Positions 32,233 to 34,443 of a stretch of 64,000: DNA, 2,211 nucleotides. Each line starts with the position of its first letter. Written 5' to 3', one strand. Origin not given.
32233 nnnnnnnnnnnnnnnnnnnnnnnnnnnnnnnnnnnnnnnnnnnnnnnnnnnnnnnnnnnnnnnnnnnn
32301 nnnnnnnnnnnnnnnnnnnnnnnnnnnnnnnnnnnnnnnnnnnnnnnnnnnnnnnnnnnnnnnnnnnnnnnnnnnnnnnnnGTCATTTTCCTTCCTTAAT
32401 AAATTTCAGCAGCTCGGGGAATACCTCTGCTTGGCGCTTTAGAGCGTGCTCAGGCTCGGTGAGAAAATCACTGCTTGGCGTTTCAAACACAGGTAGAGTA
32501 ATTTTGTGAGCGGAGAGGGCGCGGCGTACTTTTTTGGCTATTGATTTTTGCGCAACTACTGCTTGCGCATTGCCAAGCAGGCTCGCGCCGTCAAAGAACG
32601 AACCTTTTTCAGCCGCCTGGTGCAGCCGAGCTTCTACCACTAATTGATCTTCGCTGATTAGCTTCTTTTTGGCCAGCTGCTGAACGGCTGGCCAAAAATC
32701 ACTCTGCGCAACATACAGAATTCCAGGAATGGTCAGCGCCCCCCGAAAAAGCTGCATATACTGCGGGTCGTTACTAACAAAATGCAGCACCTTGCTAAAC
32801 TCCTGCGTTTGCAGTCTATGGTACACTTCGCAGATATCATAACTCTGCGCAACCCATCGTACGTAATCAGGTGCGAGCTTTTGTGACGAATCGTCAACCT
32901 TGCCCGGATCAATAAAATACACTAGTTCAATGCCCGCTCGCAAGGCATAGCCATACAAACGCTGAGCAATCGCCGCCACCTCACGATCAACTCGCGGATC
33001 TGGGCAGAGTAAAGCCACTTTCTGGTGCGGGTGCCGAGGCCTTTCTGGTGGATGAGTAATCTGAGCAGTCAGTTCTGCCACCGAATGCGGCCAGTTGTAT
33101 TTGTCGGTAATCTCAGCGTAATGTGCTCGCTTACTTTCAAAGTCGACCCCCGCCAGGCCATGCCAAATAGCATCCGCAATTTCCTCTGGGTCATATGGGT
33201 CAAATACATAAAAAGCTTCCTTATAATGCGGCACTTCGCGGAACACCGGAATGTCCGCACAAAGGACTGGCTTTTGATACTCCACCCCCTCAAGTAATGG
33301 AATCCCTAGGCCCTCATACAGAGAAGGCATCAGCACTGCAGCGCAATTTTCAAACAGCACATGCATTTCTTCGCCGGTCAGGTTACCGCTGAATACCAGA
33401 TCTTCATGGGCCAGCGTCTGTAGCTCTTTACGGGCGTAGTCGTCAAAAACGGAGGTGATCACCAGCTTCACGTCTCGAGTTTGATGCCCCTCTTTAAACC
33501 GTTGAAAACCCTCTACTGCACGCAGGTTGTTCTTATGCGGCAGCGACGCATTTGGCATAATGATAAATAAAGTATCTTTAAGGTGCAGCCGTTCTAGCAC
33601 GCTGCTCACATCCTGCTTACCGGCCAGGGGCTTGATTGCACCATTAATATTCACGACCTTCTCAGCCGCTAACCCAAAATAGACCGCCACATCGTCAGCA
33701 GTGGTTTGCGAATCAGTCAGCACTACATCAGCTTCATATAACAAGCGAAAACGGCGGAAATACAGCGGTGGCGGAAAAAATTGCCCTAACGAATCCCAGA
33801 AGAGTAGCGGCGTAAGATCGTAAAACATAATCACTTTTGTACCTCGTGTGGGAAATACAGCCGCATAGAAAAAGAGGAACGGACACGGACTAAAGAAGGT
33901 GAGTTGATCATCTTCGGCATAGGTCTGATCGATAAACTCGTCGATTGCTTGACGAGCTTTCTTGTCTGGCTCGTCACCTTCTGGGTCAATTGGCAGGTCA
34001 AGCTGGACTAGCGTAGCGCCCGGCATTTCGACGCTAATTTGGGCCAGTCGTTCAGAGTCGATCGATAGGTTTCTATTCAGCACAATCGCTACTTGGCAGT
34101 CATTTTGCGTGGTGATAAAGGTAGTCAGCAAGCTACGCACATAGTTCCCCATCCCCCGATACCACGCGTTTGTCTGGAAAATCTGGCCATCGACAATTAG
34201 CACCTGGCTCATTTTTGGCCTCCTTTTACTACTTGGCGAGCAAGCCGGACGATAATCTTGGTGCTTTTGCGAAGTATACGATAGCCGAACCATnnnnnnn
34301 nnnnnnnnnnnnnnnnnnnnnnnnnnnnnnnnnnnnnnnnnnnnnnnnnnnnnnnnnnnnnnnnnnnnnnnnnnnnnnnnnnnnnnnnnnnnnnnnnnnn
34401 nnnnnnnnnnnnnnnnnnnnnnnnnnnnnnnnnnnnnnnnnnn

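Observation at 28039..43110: ABC-transporter-dependent homopolymer glycan locus with paired FkbM methyltransferases and a GDP-6-deoxyhexose branch (CPA/O9a-like logic)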

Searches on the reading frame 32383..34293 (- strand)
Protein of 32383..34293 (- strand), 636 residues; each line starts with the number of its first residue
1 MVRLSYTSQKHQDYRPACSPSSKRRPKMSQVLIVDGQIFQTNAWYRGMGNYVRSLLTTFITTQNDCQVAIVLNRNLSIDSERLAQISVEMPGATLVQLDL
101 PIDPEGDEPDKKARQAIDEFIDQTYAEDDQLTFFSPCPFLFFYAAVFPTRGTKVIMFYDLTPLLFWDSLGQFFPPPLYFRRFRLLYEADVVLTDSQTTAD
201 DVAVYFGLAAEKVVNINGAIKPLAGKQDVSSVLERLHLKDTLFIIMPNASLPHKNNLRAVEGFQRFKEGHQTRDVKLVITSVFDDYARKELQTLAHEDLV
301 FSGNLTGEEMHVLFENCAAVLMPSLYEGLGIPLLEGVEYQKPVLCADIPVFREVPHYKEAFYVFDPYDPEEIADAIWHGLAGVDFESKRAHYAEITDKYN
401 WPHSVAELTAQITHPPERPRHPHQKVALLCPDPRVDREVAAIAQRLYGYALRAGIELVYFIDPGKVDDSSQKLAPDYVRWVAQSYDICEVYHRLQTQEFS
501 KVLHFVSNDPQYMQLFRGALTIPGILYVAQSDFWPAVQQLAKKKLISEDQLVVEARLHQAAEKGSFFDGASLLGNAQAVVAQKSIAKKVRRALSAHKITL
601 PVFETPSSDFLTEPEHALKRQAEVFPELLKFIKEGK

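Call 3: search_protein_families(library=pfam, proteins=[window:32383-34293:-])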
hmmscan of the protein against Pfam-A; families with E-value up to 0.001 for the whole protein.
window:32383-34293:- (636 aa): 2 families
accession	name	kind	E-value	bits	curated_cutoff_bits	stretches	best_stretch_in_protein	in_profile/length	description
PF00534.26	Glycos_transf_1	-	6.6e-16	58.8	26.4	1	239-376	13-152/172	Glycosyl transferases group 1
PF13692.12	Glyco_trans_1_4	-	4.3e-13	50.2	27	1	257-377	18-137/142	Glycosyl transferases group 1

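Call 6: search_protein_families(library=ncbifam, proteins=[window:32383-34293:-], max_evalue=0.01)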
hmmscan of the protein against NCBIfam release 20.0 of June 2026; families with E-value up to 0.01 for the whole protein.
window:32383-34293:- (636 aa): 7 families
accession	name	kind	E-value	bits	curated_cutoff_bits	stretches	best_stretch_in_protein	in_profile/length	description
TIGR04047.1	MSMEG_0565_glyc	hypoth_equivalog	2.5e-16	59.7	259.85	1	172-406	123-365/373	MSMEG_0565 family glycosyltransferase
NF038229.1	Glyco4_Geo_Pelo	equivalog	2.4e-11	43.2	400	1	183-351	105-272/338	GPMC system family 4 glycosyltransferase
NF053513.1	Gtran_IagA_BgsA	equivalog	8.4e-06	25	460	1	286-362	205-281/333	LTA glycolipid anchor biosynthesis glycosyltransferase, IagA/BgsA family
NF049987.1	DaglGlyslTfaseDgs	equivalog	5.7e-05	22.2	500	1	297-359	212-274/332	processive diacylglycerol alpha-glucosyltransferase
TIGR02149.1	glgA_Coryne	subfamily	0.001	18.3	302.4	1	285-365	249-332/391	glycogen synthase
NF038295.1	EPS_HpsP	equivalog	0.0016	17.5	550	1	298-403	269-375/388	hormogonium polysaccharide biosynthesis glycosyltransferase HpsP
NF041876.1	EPS_EpsE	equivalog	0.0083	15.4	400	0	298-378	277-357/389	exopolysaccharide biosynthesis GT4 family glycosyltransferase EpsE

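Call 15: find_homologous_proteins(query=window:32383-34212:-, max_evalue=0.00001)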
Query window:32383-34212:- (609 aa): 69 proteins with E <= 0.00001 among 8000 candidates.
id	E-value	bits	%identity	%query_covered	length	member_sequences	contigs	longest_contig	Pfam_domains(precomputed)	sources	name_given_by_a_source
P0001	0.0e+0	1395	100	100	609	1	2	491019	PF00534.27,PF13692.13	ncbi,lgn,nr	ncbi:MAG TPA: glycosyltransferase family 1 protein [Candidatus Saccharimonadales bacterium]|nr:glyco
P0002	3.4e-167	576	44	99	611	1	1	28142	PF00534.27,PF13692.13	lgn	-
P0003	2.9e-166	573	45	94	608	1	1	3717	PF00534.27,PF13692.13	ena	-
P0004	2.1e-161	557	43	100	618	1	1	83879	PF00534.27,PF13692.13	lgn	-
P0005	4.5e-161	556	42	100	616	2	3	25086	PF00534.27,PF13692.13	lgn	-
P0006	1.8e-159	550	42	100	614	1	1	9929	PF00534.27,PF13692.13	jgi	jgi:glycosyltransferase involved in cell wall biosynthesis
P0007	3.6e-156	540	41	100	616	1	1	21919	PF00534.27,PF13692.13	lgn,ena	-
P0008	1.5e-151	524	40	100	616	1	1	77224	PF00534.27,PF13692.13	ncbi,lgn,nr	ncbi:MAG TPA: glycosyltransferase family 1 protein [Candidatus Saccharimonadales bacterium]|nr:glyco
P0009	3.1e-151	523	42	100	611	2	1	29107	PF00534.27,PF13692.13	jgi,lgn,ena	-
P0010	3.8e-151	523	40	100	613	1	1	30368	PF00534.27,PF13439.13,PF20706.4,PF13692.13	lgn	-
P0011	7.9e-149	515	43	99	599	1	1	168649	PF00534.27,PF13439.13,PF13692.13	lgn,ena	-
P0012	1.8e-148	514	40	99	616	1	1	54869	PF00534.27,PF20706.4,PF13692.13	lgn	-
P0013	4.4e-148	513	40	100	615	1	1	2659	PF00534.27,PF13692.13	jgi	jgi:glycosyltransferase involved in cell wall biosynthesis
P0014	1.6e-144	501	40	99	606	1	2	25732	PF00534.27,PF13692.13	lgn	-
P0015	4.3e-140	486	38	99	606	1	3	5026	PF00534.27,PF13692.13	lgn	-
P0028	8.6e-74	268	31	95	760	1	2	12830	PF00534.27,PF13692.13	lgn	-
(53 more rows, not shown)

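Call 28: find_related_loci(query=A1, collection=genome_contigs, flank=10000)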
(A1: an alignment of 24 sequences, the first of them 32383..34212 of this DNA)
Query A1 (609 aa) in genome_contigs; peptide patterns used: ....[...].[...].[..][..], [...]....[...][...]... (x = any residue, [..] = any of these).
599 stretches matched a pattern (row limit reached: there are more); 405 encode a relative of the query (tblastn E <= 1e-3); the best 80 are kept; 80 distinct loci.
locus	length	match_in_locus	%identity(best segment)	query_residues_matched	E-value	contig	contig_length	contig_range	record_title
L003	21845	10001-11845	40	3-609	1e-157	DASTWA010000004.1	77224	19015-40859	MAG TPA_asm: Candidatus Saccharimonadales bacterium isolate SMAG_U2374 k141_1135480, whole genome shotgun sequence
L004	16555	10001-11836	42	1-609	6e-154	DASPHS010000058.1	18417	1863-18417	MAG TPA_asm: Candidatus Saccharimonadales bacterium isolate SMAG_U11962 k141_1186390, whole genome shotgun sequence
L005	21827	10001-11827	32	1-607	1e-94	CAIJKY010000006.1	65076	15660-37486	uncultured bacterium isolate MJ-time_bin-4697 genome assembly, contig: bin-4697:06/17, whole genome shotgun sequence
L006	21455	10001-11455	34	5-498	9e-84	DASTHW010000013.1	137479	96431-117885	MAG TPA_asm: Candidatus Saccharimonadales bacterium isolate SMAG_U751 k141_1250764, whole genome shotgun sequence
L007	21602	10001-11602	33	2-537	3e-81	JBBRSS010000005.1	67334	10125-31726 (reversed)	MAG: Candidatus Saccharimonadia bacterium isolate La2_metabat2.113 La2_metabat2.113_K_320704L67334_cov_53.9947, whole ge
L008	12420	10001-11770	30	1-597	2e-80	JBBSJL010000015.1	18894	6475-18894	MAG: Candidatus Saccharimonadales bacterium isolate LS4_metabat2.004 LS4_metabat2.004_K_1554502_L_18894_cov_12.9903, who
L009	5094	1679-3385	32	5-575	4e-80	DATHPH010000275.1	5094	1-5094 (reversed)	MAG TPA_asm: Cytophagaceae bacterium isolate SMAG_U12705 k141_4151096, whole genome shotgun sequence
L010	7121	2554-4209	30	1-559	1e-78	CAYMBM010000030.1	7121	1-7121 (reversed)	MAG TPA_asm: uncultured Candidatus Saccharibacteria bacterium isolate SRP200132_co1_643 genome assembly, contig: NODE_19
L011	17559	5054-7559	31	1-499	8e-78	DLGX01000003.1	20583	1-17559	MAG TPA_asm: Candidatus Saccharibacteria bacterium UBA7683 UBA7683_contig_5018, whole genome shotgun sequence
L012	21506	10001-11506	33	5-521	2e-76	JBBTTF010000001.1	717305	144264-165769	MAG: Patescibacteria group bacterium isolate H32-bin025_1 H32_bin025_1_000000000001, whole genome shotgun sequence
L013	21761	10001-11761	29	3-594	2e-74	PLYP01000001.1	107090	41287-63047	MAG: Candidatus Saccharibacteria bacterium isolate palsa_1333 73.20120700_P3D.261_contig_40757, whole genome shotgun seq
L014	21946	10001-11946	32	3-435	2e-74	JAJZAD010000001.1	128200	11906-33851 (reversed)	MAG: bacterium isolate FK5.bin78 NODE_108_length_128200_cov_3.519649, whole genome shotgun sequence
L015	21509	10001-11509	34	5-522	8e-74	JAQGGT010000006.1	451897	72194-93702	MAG: Candidatus Saccharibacteria bacterium isolate RYN_414 scaffold_152058, whole genome shotgun sequence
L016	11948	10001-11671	28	3-560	4e-74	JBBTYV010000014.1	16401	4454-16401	MAG: Patescibacteria group bacterium isolate H52-bin149_1 H52_bin149_1_000000000014, whole genome shotgun sequence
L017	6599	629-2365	29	1-580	8e-72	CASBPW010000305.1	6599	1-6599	MAG: uncultured cyanobacterium isolate PMM_0068 genome assembly, contig: PMM_0068_000000000305, whole genome shotgun seq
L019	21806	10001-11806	27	5-603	5e-71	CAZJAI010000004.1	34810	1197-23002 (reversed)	MAG TPA_asm: uncultured Candidatus Saccharibacteria bacterium isolate SRP093762_co1_162 genome assembly, contig: NODE_75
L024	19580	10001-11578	29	1-537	8e-69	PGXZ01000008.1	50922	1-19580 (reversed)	MAG: Candidatus Saccharibacteria bacterium HGW-Saccharibacteria-1 bjp_ig2103_scaffold_393, whole genome shotgun sequence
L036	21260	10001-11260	33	3-421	1e-63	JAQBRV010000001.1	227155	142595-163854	MAG: Candidatus Saccharibacteria bacterium isolate RYN_410 scaffold_1563544, whole genome shotgun sequence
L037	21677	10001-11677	30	3-566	4e-68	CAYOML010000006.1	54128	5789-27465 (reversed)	MAG TPA_asm: uncultured Candidatus Saccharibacteria bacterium isolate SRP200132_co2_493 genome assembly, contig: NODE_37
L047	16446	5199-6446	32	3-421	2e-57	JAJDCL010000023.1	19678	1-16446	MAG: Candidatus Saccharibacteria bacterium isolate OFTM59 OFTM59_22, whole genome shotgun sequence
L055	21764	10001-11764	27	1-585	4e-53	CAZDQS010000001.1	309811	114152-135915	MAG TPA_asm: uncultured Candidatus Saccharibacteria bacterium isolate SRP144015_co1_47 genome assembly, contig: NODE_14_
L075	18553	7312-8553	32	1-421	9e-60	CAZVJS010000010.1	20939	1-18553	MAG TPA_asm: uncultured Candidatus Saccharibacteria bacterium isolate SRP200132_co1_71 genome assembly, contig: NODE_439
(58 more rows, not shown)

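Call 33: predict_structure(alignment_id=A1)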
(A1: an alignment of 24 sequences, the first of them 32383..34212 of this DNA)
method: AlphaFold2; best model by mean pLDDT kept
length: 609 residues; sequences in the alignment: 24
mean_pLDDT: 92.1   pTM: 0.89
mean pLDDT of the five models: 92.1, 90.8, 90.5, 90.0, 89.3
residues with pLDDT >= 90: 470; 70-90: 127; 50-70: 12; < 50: 0
segments of 3 or more residues with pLDDT < 50: none
pLDDT, mean of each block of 10 residues (from residue 1): 93 86 90 91 95 93 94 83 94 96 93 84 94 87 83 91 94 94 92 67 90 95 90 97 88 89 93 88 91 95 89 97 95 98 98 97 96 93 87 83 93 93 95 92 82 95 97 96 95 97 94 94 96 95 95 96 97 96 91 95 90
secondary structure, 60 per line:
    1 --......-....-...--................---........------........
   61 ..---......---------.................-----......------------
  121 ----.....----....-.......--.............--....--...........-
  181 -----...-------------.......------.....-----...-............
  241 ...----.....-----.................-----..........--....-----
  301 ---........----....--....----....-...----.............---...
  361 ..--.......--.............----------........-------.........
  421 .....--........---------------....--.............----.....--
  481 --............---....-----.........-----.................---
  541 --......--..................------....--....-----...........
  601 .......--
elements in order: E3-8 H10-13 H20-35 E39-46 H53-62 E66-71 H81-97 E103-108 E125-129 H134-137 H139-145 H148-160 E163-166 H169-179 E186-188 H202-208 E215-219 H229-243 E248-252 H258-271 E272-274 H280-289 E292-295 H304-311 E316-319 H322-325 H330-333 E335-337 H342-354 H358-362 H365-371 H374-386 E397-404 H412-425 E428-435 H451-454 E457-459 H460-469 E474-478 H483-494 E498-501 H507-515 H521-537 H543-548 E551-555 H556-568 E575-578 H581-584 H590-607

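Call 37: fold_search(model_id=the predicted structure, library=pdb)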
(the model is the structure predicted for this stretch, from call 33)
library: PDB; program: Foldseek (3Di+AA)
matches with E <= 10: 1724; with E <= 0.001: 447
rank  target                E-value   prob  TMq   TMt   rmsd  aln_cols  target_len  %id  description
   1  3c48_A                9.9e-15  1.00  0.31  0.45  10.2       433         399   15  Structure of the retaining glycosyltransferase MshA: The first step in mycothiol biosynthesis. Organism: Corynebacteri (released 2008-03-25)
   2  3c4q_A                1.6e-14  1.00  0.47  0.69   5.4       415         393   13  Structure of the retaining glycosyltransferase MshA : The first step in mycothiol biosynthesis. Organism : Corynebacte (released 2008-04-01)
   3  7mi0                  1.6e-14  1.00  0.46  0.72   5.9       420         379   12  Crystal Structure of Glycosyltransferase from Rickettsia africae ESF-5 (released 2021-04-28)
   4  3c4q_B                2.1e-14  1.00  0.45  0.65   6.0       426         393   14  Structure of the retaining glycosyltransferase MshA : The first step in mycothiol biosynthesis. Organism : Corynebacte (released 2008-04-01)
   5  6tvp_B                2.3e-14  1.00  0.45  0.67   4.7       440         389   18  Structure of Mycobacterium smegmatis alpha-maltose-1-phosphate synthase GlgM (released 2020-04-22)
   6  3c48_B                2.3e-14  1.00  0.32  0.47  10.0       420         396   14  Structure of the retaining glycosyltransferase MshA: The first step in mycothiol biosynthesis. Organism: Corynebacteri (released 2008-03-25)
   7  6n1x                  2.4e-14  1.00  0.48  0.73   5.1       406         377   15  BshA from Staphylococcus aureus complexed with UDP and N-acetylglucosamine (released 2019-08-21)
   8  6tvp_A                2.9e-14  1.00  0.47  0.71   4.6       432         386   17  Structure of Mycobacterium smegmatis alpha-maltose-1-phosphate synthase GlgM (released 2020-04-22)
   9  5d01_B                6.4e-14  1.00  0.47  0.76   4.9       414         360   12  Crystal structure of BshA from B. subtilis complexed with N-acetylglucosaminyl-malate (released 2016-09-07)
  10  5dxf_B                6.4e-14  1.00  0.45  0.56   6.7       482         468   13  Structure of Candida albicans trehalose-6-phosphate phosphatase N-terminal domain (released 2016-06-15)
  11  8vrf_B                9.5e-14  1.00  0.46  0.59   7.1       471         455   12  Sucrose-phosphate synthase-like protein from Leishmania major (released 2025-08-13)
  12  5d00_A                1.3e-13  1.00  0.47  0.76   4.7       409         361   13  Crystal structure of BshA from B. subtilis complexed with N-acetylglucosaminyl-malate and UMP (released 2016-09-07)
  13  6d9t                  2.2e-13  1.00  0.47  0.72   5.1       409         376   15  BshA from Staphylococcus aureus complexed with UDP (released 2019-05-08)
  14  8uag                  3.0e-13  1.00  0.46  0.59   7.5       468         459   13  Sucrose-phosphate synthase-like protein from Leishmania major (released 2024-12-18)
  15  9dcm_C                3.1e-13  1.00  0.40  0.50   8.2       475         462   12  Sucrose-phosphate synthase from Leishmania major (released 2025-10-29)
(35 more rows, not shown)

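Call 64: search_protein_families(library=pfam, proteins=[L037:7151-8533:+, L047:3703-5187:+, L055:8187-9668:+, L019:7380-8402:-, L036:8892-9980:+, L003:5417-6301:+, L003:4752-5357:-, L003:9552-9998:+, L075:6173-7312:+, L024:4133-5095:-], max_evalue=0.01)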
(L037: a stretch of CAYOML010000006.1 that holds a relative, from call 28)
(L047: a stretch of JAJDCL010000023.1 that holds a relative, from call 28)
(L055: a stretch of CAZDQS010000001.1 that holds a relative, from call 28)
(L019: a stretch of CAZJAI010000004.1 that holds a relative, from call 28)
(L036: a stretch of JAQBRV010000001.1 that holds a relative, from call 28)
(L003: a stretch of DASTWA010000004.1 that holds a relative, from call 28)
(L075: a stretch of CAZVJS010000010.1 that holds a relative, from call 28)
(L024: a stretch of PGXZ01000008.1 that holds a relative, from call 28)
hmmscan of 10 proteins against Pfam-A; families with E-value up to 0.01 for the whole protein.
L037:7151-8533:+ (461 aa): 9 families
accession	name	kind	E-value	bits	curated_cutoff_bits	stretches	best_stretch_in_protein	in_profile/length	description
PF13649.12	Methyltransf_25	-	5e-05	24.4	27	1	67-152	2-89/97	Methyltransferase domain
PF08241.18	Methyltransf_11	-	7.4e-05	23.7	21.2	1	67-150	1-74/95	Methyltransferase domain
PF08242.18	Methyltransf_12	-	0.00038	21.6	30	1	67-157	1-86/98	Methyltransferase domain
PF00069.31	Pkinase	-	0.00042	20.2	31.7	1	282-389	43-149/263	Protein kinase domain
PF01636.29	APH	-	0.00053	20.3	23.2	0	360-387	171-199/239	Phosphotransferase enzyme family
PF13847.12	Methyltransf_31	-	0.0014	18.8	27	1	63-147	4-91/145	Methyltransferase domain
PF13489.12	Methyltransf_23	-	0.0018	18.5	27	1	59-143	19-94/164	Methyltransferase domain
PF05175.20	MTS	-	0.0021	18.1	23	1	60-141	29-109/170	Methyltransferase small domain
PF01163.29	RIO1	-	0.003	17.7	22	1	314-383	79-149/187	RIO domain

L047:3703-5187:+ (495 aa): 12 families
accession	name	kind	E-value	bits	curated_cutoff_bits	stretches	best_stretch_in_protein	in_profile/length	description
PF13649.12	Methyltransf_25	-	4e-08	34.3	27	1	98-176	1-78/97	Methyltransferase domain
PF00069.31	Pkinase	-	6.9e-07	29.4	31.7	1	291-444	24-170/263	Protein kinase domain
PF08241.18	Methyltransf_11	-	1.4e-06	29.2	21.2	1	99-175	1-73/95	Methyltransferase domain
PF13847.12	Methyltransf_31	-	1.6e-06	28.3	27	1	95-175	4-87/145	Methyltransferase domain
PF08242.18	Methyltransf_12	-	2.7e-06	28.5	30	1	99-189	1-90/98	Methyltransferase domain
PF03848.20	TehB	-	9.4e-06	25.6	20.4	1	93-170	29-101/193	Tellurite resistance protein TehB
PF01163.29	RIO1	-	1.4e-05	25.2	22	1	345-414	79-149/187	RIO domain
PF07714.23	PK_Tyr_Ser-Thr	-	1.9e-05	24.5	23.1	1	293-419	30-152/258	Protein tyrosine and serine/threonine kinase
PF05175.20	MTS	-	6.1e-05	23.2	23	1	87-166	25-102/170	Methyltransferase small domain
PF03109.22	ABC1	-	0.00017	21.2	22.9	1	293-417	85-215/244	ABC1 atypical kinase-like domain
PF13489.12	Methyltransf_23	-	0.00022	21.4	27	1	82-176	10-95/164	Methyltransferase domain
PF13679.12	Methyltransf_32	-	0.00029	21.3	27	1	83-157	14-94/143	Methyltransferase domain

L055:8187-9668:+ (494 aa): 5 families
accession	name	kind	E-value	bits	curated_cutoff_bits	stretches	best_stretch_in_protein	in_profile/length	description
PF13649.12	Methyltransf_25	-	7.2e-05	23.8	27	1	94-184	1-90/97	Methyltransferase domain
PF00069.31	Pkinase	-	0.00011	22.2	31.7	1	355-435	80-156/263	Protein kinase domain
PF08241.18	Methyltransf_11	-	0.00022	22.2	21.2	1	95-172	1-74/95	Methyltransferase domain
PF08242.18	Methyltransf_12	-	0.0016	19.6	30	1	95-181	1-85/98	Methyltransferase domain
PF01636.29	APH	-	0.0077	16.4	23.2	0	380-425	147-198/239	Phosphotransferase enzyme family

L019:7380-8402:- (341 aa): 12 families
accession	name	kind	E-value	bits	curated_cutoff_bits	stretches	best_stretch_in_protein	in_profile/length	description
PF13489.12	Methyltransf_23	-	1.7e-14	54.3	27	1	161-268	18-121/164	Methyltransferase domain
PF13649.12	Methyltransf_25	-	1.2e-10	42.3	27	1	169-259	1-97/97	Methyltransferase domain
PF07021.18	MetW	-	3.8e-09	36.9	21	1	168-227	16-76/193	Methionine biosynthesis protein MetW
PF08241.18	Methyltransf_11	-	4e-08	34.2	21.2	1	170-263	1-95/95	Methyltransferase domain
PF13847.12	Methyltransf_31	-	8e-08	32.5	27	1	165-267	3-113/145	Methyltransferase domain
PF08242.18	Methyltransf_12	-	2.6e-07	31.7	30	1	170-260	1-97/98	Methyltransferase domain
PF01728.25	FtsJ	-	0.0013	19.2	24.1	1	160-216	14-76/181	FtsJ-like methyltransferase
PF02353.26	CMAS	-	0.0059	16.4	27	0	169-265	66-166/273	Mycolic acid cyclopropane synthetase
PF11221.13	Med21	-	0.0073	17.1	37.3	0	37-89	91-143/144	Subunit 21 of Mediator complex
PF02646.22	RmuC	-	0.0076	15.8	26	0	38-96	213-271/291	RmuC family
PF07817.19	GLE1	-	0.0097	15.7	24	0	52-106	2-56/250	GLE1-like protein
PF16535.10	T3SSipB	-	0.01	16.6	31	0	44-104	32-92/155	Type III cell invasion protein SipB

L036:8892-9980:+ (363 aa): 1 family
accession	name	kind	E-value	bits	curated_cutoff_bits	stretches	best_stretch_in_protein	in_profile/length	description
PF05050.19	Methyltransf_21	-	1.3e-10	42.1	22.7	1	124-254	34-168/173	Methyltransferase FkbM domain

L003:5417-6301:+ (295 aa): 8 families
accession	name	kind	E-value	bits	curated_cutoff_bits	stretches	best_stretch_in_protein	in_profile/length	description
PF13489.12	Methyltransf_23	-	3.8e-14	53.2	27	1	111-251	20-160/164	Methyltransferase domain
PF13649.12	Methyltransf_25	-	3.2e-13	50.6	27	1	117-207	1-97/97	Methyltransferase domain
PF08241.18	Methyltransf_11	-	1.5e-12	48.4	21.2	1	118-211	1-95/95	Methyltransferase domain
PF08242.18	Methyltransf_12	-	8.2e-10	39.7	30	1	118-209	1-98/98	Methyltransferase domain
PF07021.18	MetW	-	1.5e-08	34.9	21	1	117-168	17-69/193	Methionine biosynthesis protein MetW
PF13847.12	Methyltransf_31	-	2.4e-07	31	27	1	114-215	4-113/145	Methyltransferase domain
PF02353.26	CMAS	-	6.3e-06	26.1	27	1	96-213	47-166/273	Mycolic acid cyclopropane synthetase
PF03291.22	mRNA_G-N7_MeTrfase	-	0.00027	20.6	26.6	1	110-159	58-108/315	mRNA (guanine-N(7))-methyltransferase domain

L003:4752-5357:- (202 aa): 5 families
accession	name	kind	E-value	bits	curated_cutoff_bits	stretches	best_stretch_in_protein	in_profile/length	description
PF13649.12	Methyltransf_25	-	3.3e-05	24.9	27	1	45-128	1-89/97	Methyltransferase domain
PF08242.18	Methyltransf_12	-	3.7e-05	24.8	30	1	48-128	3-88/98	Methyltransferase domain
PF00891.24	Methyltransf_2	-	8.1e-05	22.5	22.3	1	41-130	62-154/210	O-methyltransferase domain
PF08241.18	Methyltransf_11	-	0.00012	23.1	21.2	1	47-124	2-79/95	Methyltransferase domain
PF13847.12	Methyltransf_31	-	0.00012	22.2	27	1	45-118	7-89/145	Methyltransferase domain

L003:9552-9998:+ (149 aa): 0 families

L075:6173-7312:+ (380 aa): 2 families
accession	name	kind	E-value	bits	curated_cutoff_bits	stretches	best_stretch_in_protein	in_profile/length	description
PF05050.19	Methyltransf_21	-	6.3e-16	59.4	22.7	1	117-262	9-170/173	Methyltransferase FkbM domain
PF25014.1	NET2A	-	0.0054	17.1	33.1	1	316-357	130-171/235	NET2A-like domain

L024:4133-5095:- (321 aa): 8 families
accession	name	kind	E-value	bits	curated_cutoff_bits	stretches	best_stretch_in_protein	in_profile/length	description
PF13489.12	Methyltransf_23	-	6.8e-13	49.1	27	1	142-248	20-122/164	Methyltransferase domain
PF08241.18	Methyltransf_11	-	1.7e-11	45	21.2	1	149-242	1-95/95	Methyltransferase domain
PF13649.12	Methyltransf_25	-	2.3e-11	44.6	27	1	149-238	2-97/97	Methyltransferase domain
PF08242.18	Methyltransf_12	-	4.6e-08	34.1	30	1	149-239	1-97/98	Methyltransferase domain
PF13847.12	Methyltransf_31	-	2.2e-07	31.1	27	1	145-246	4-113/145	Methyltransferase domain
PF07021.18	MetW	-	0.00011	22.3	21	1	148-196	17-66/193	Methionine biosynthesis protein MetW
PF02353.26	CMAS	-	0.0029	17.4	27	1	149-244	67-166/273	Mycolic acid cyclopropane synthetase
PF01728.25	FtsJ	-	0.0087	16.4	24.1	0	145-196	22-77/181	FtsJ-like methyltransferase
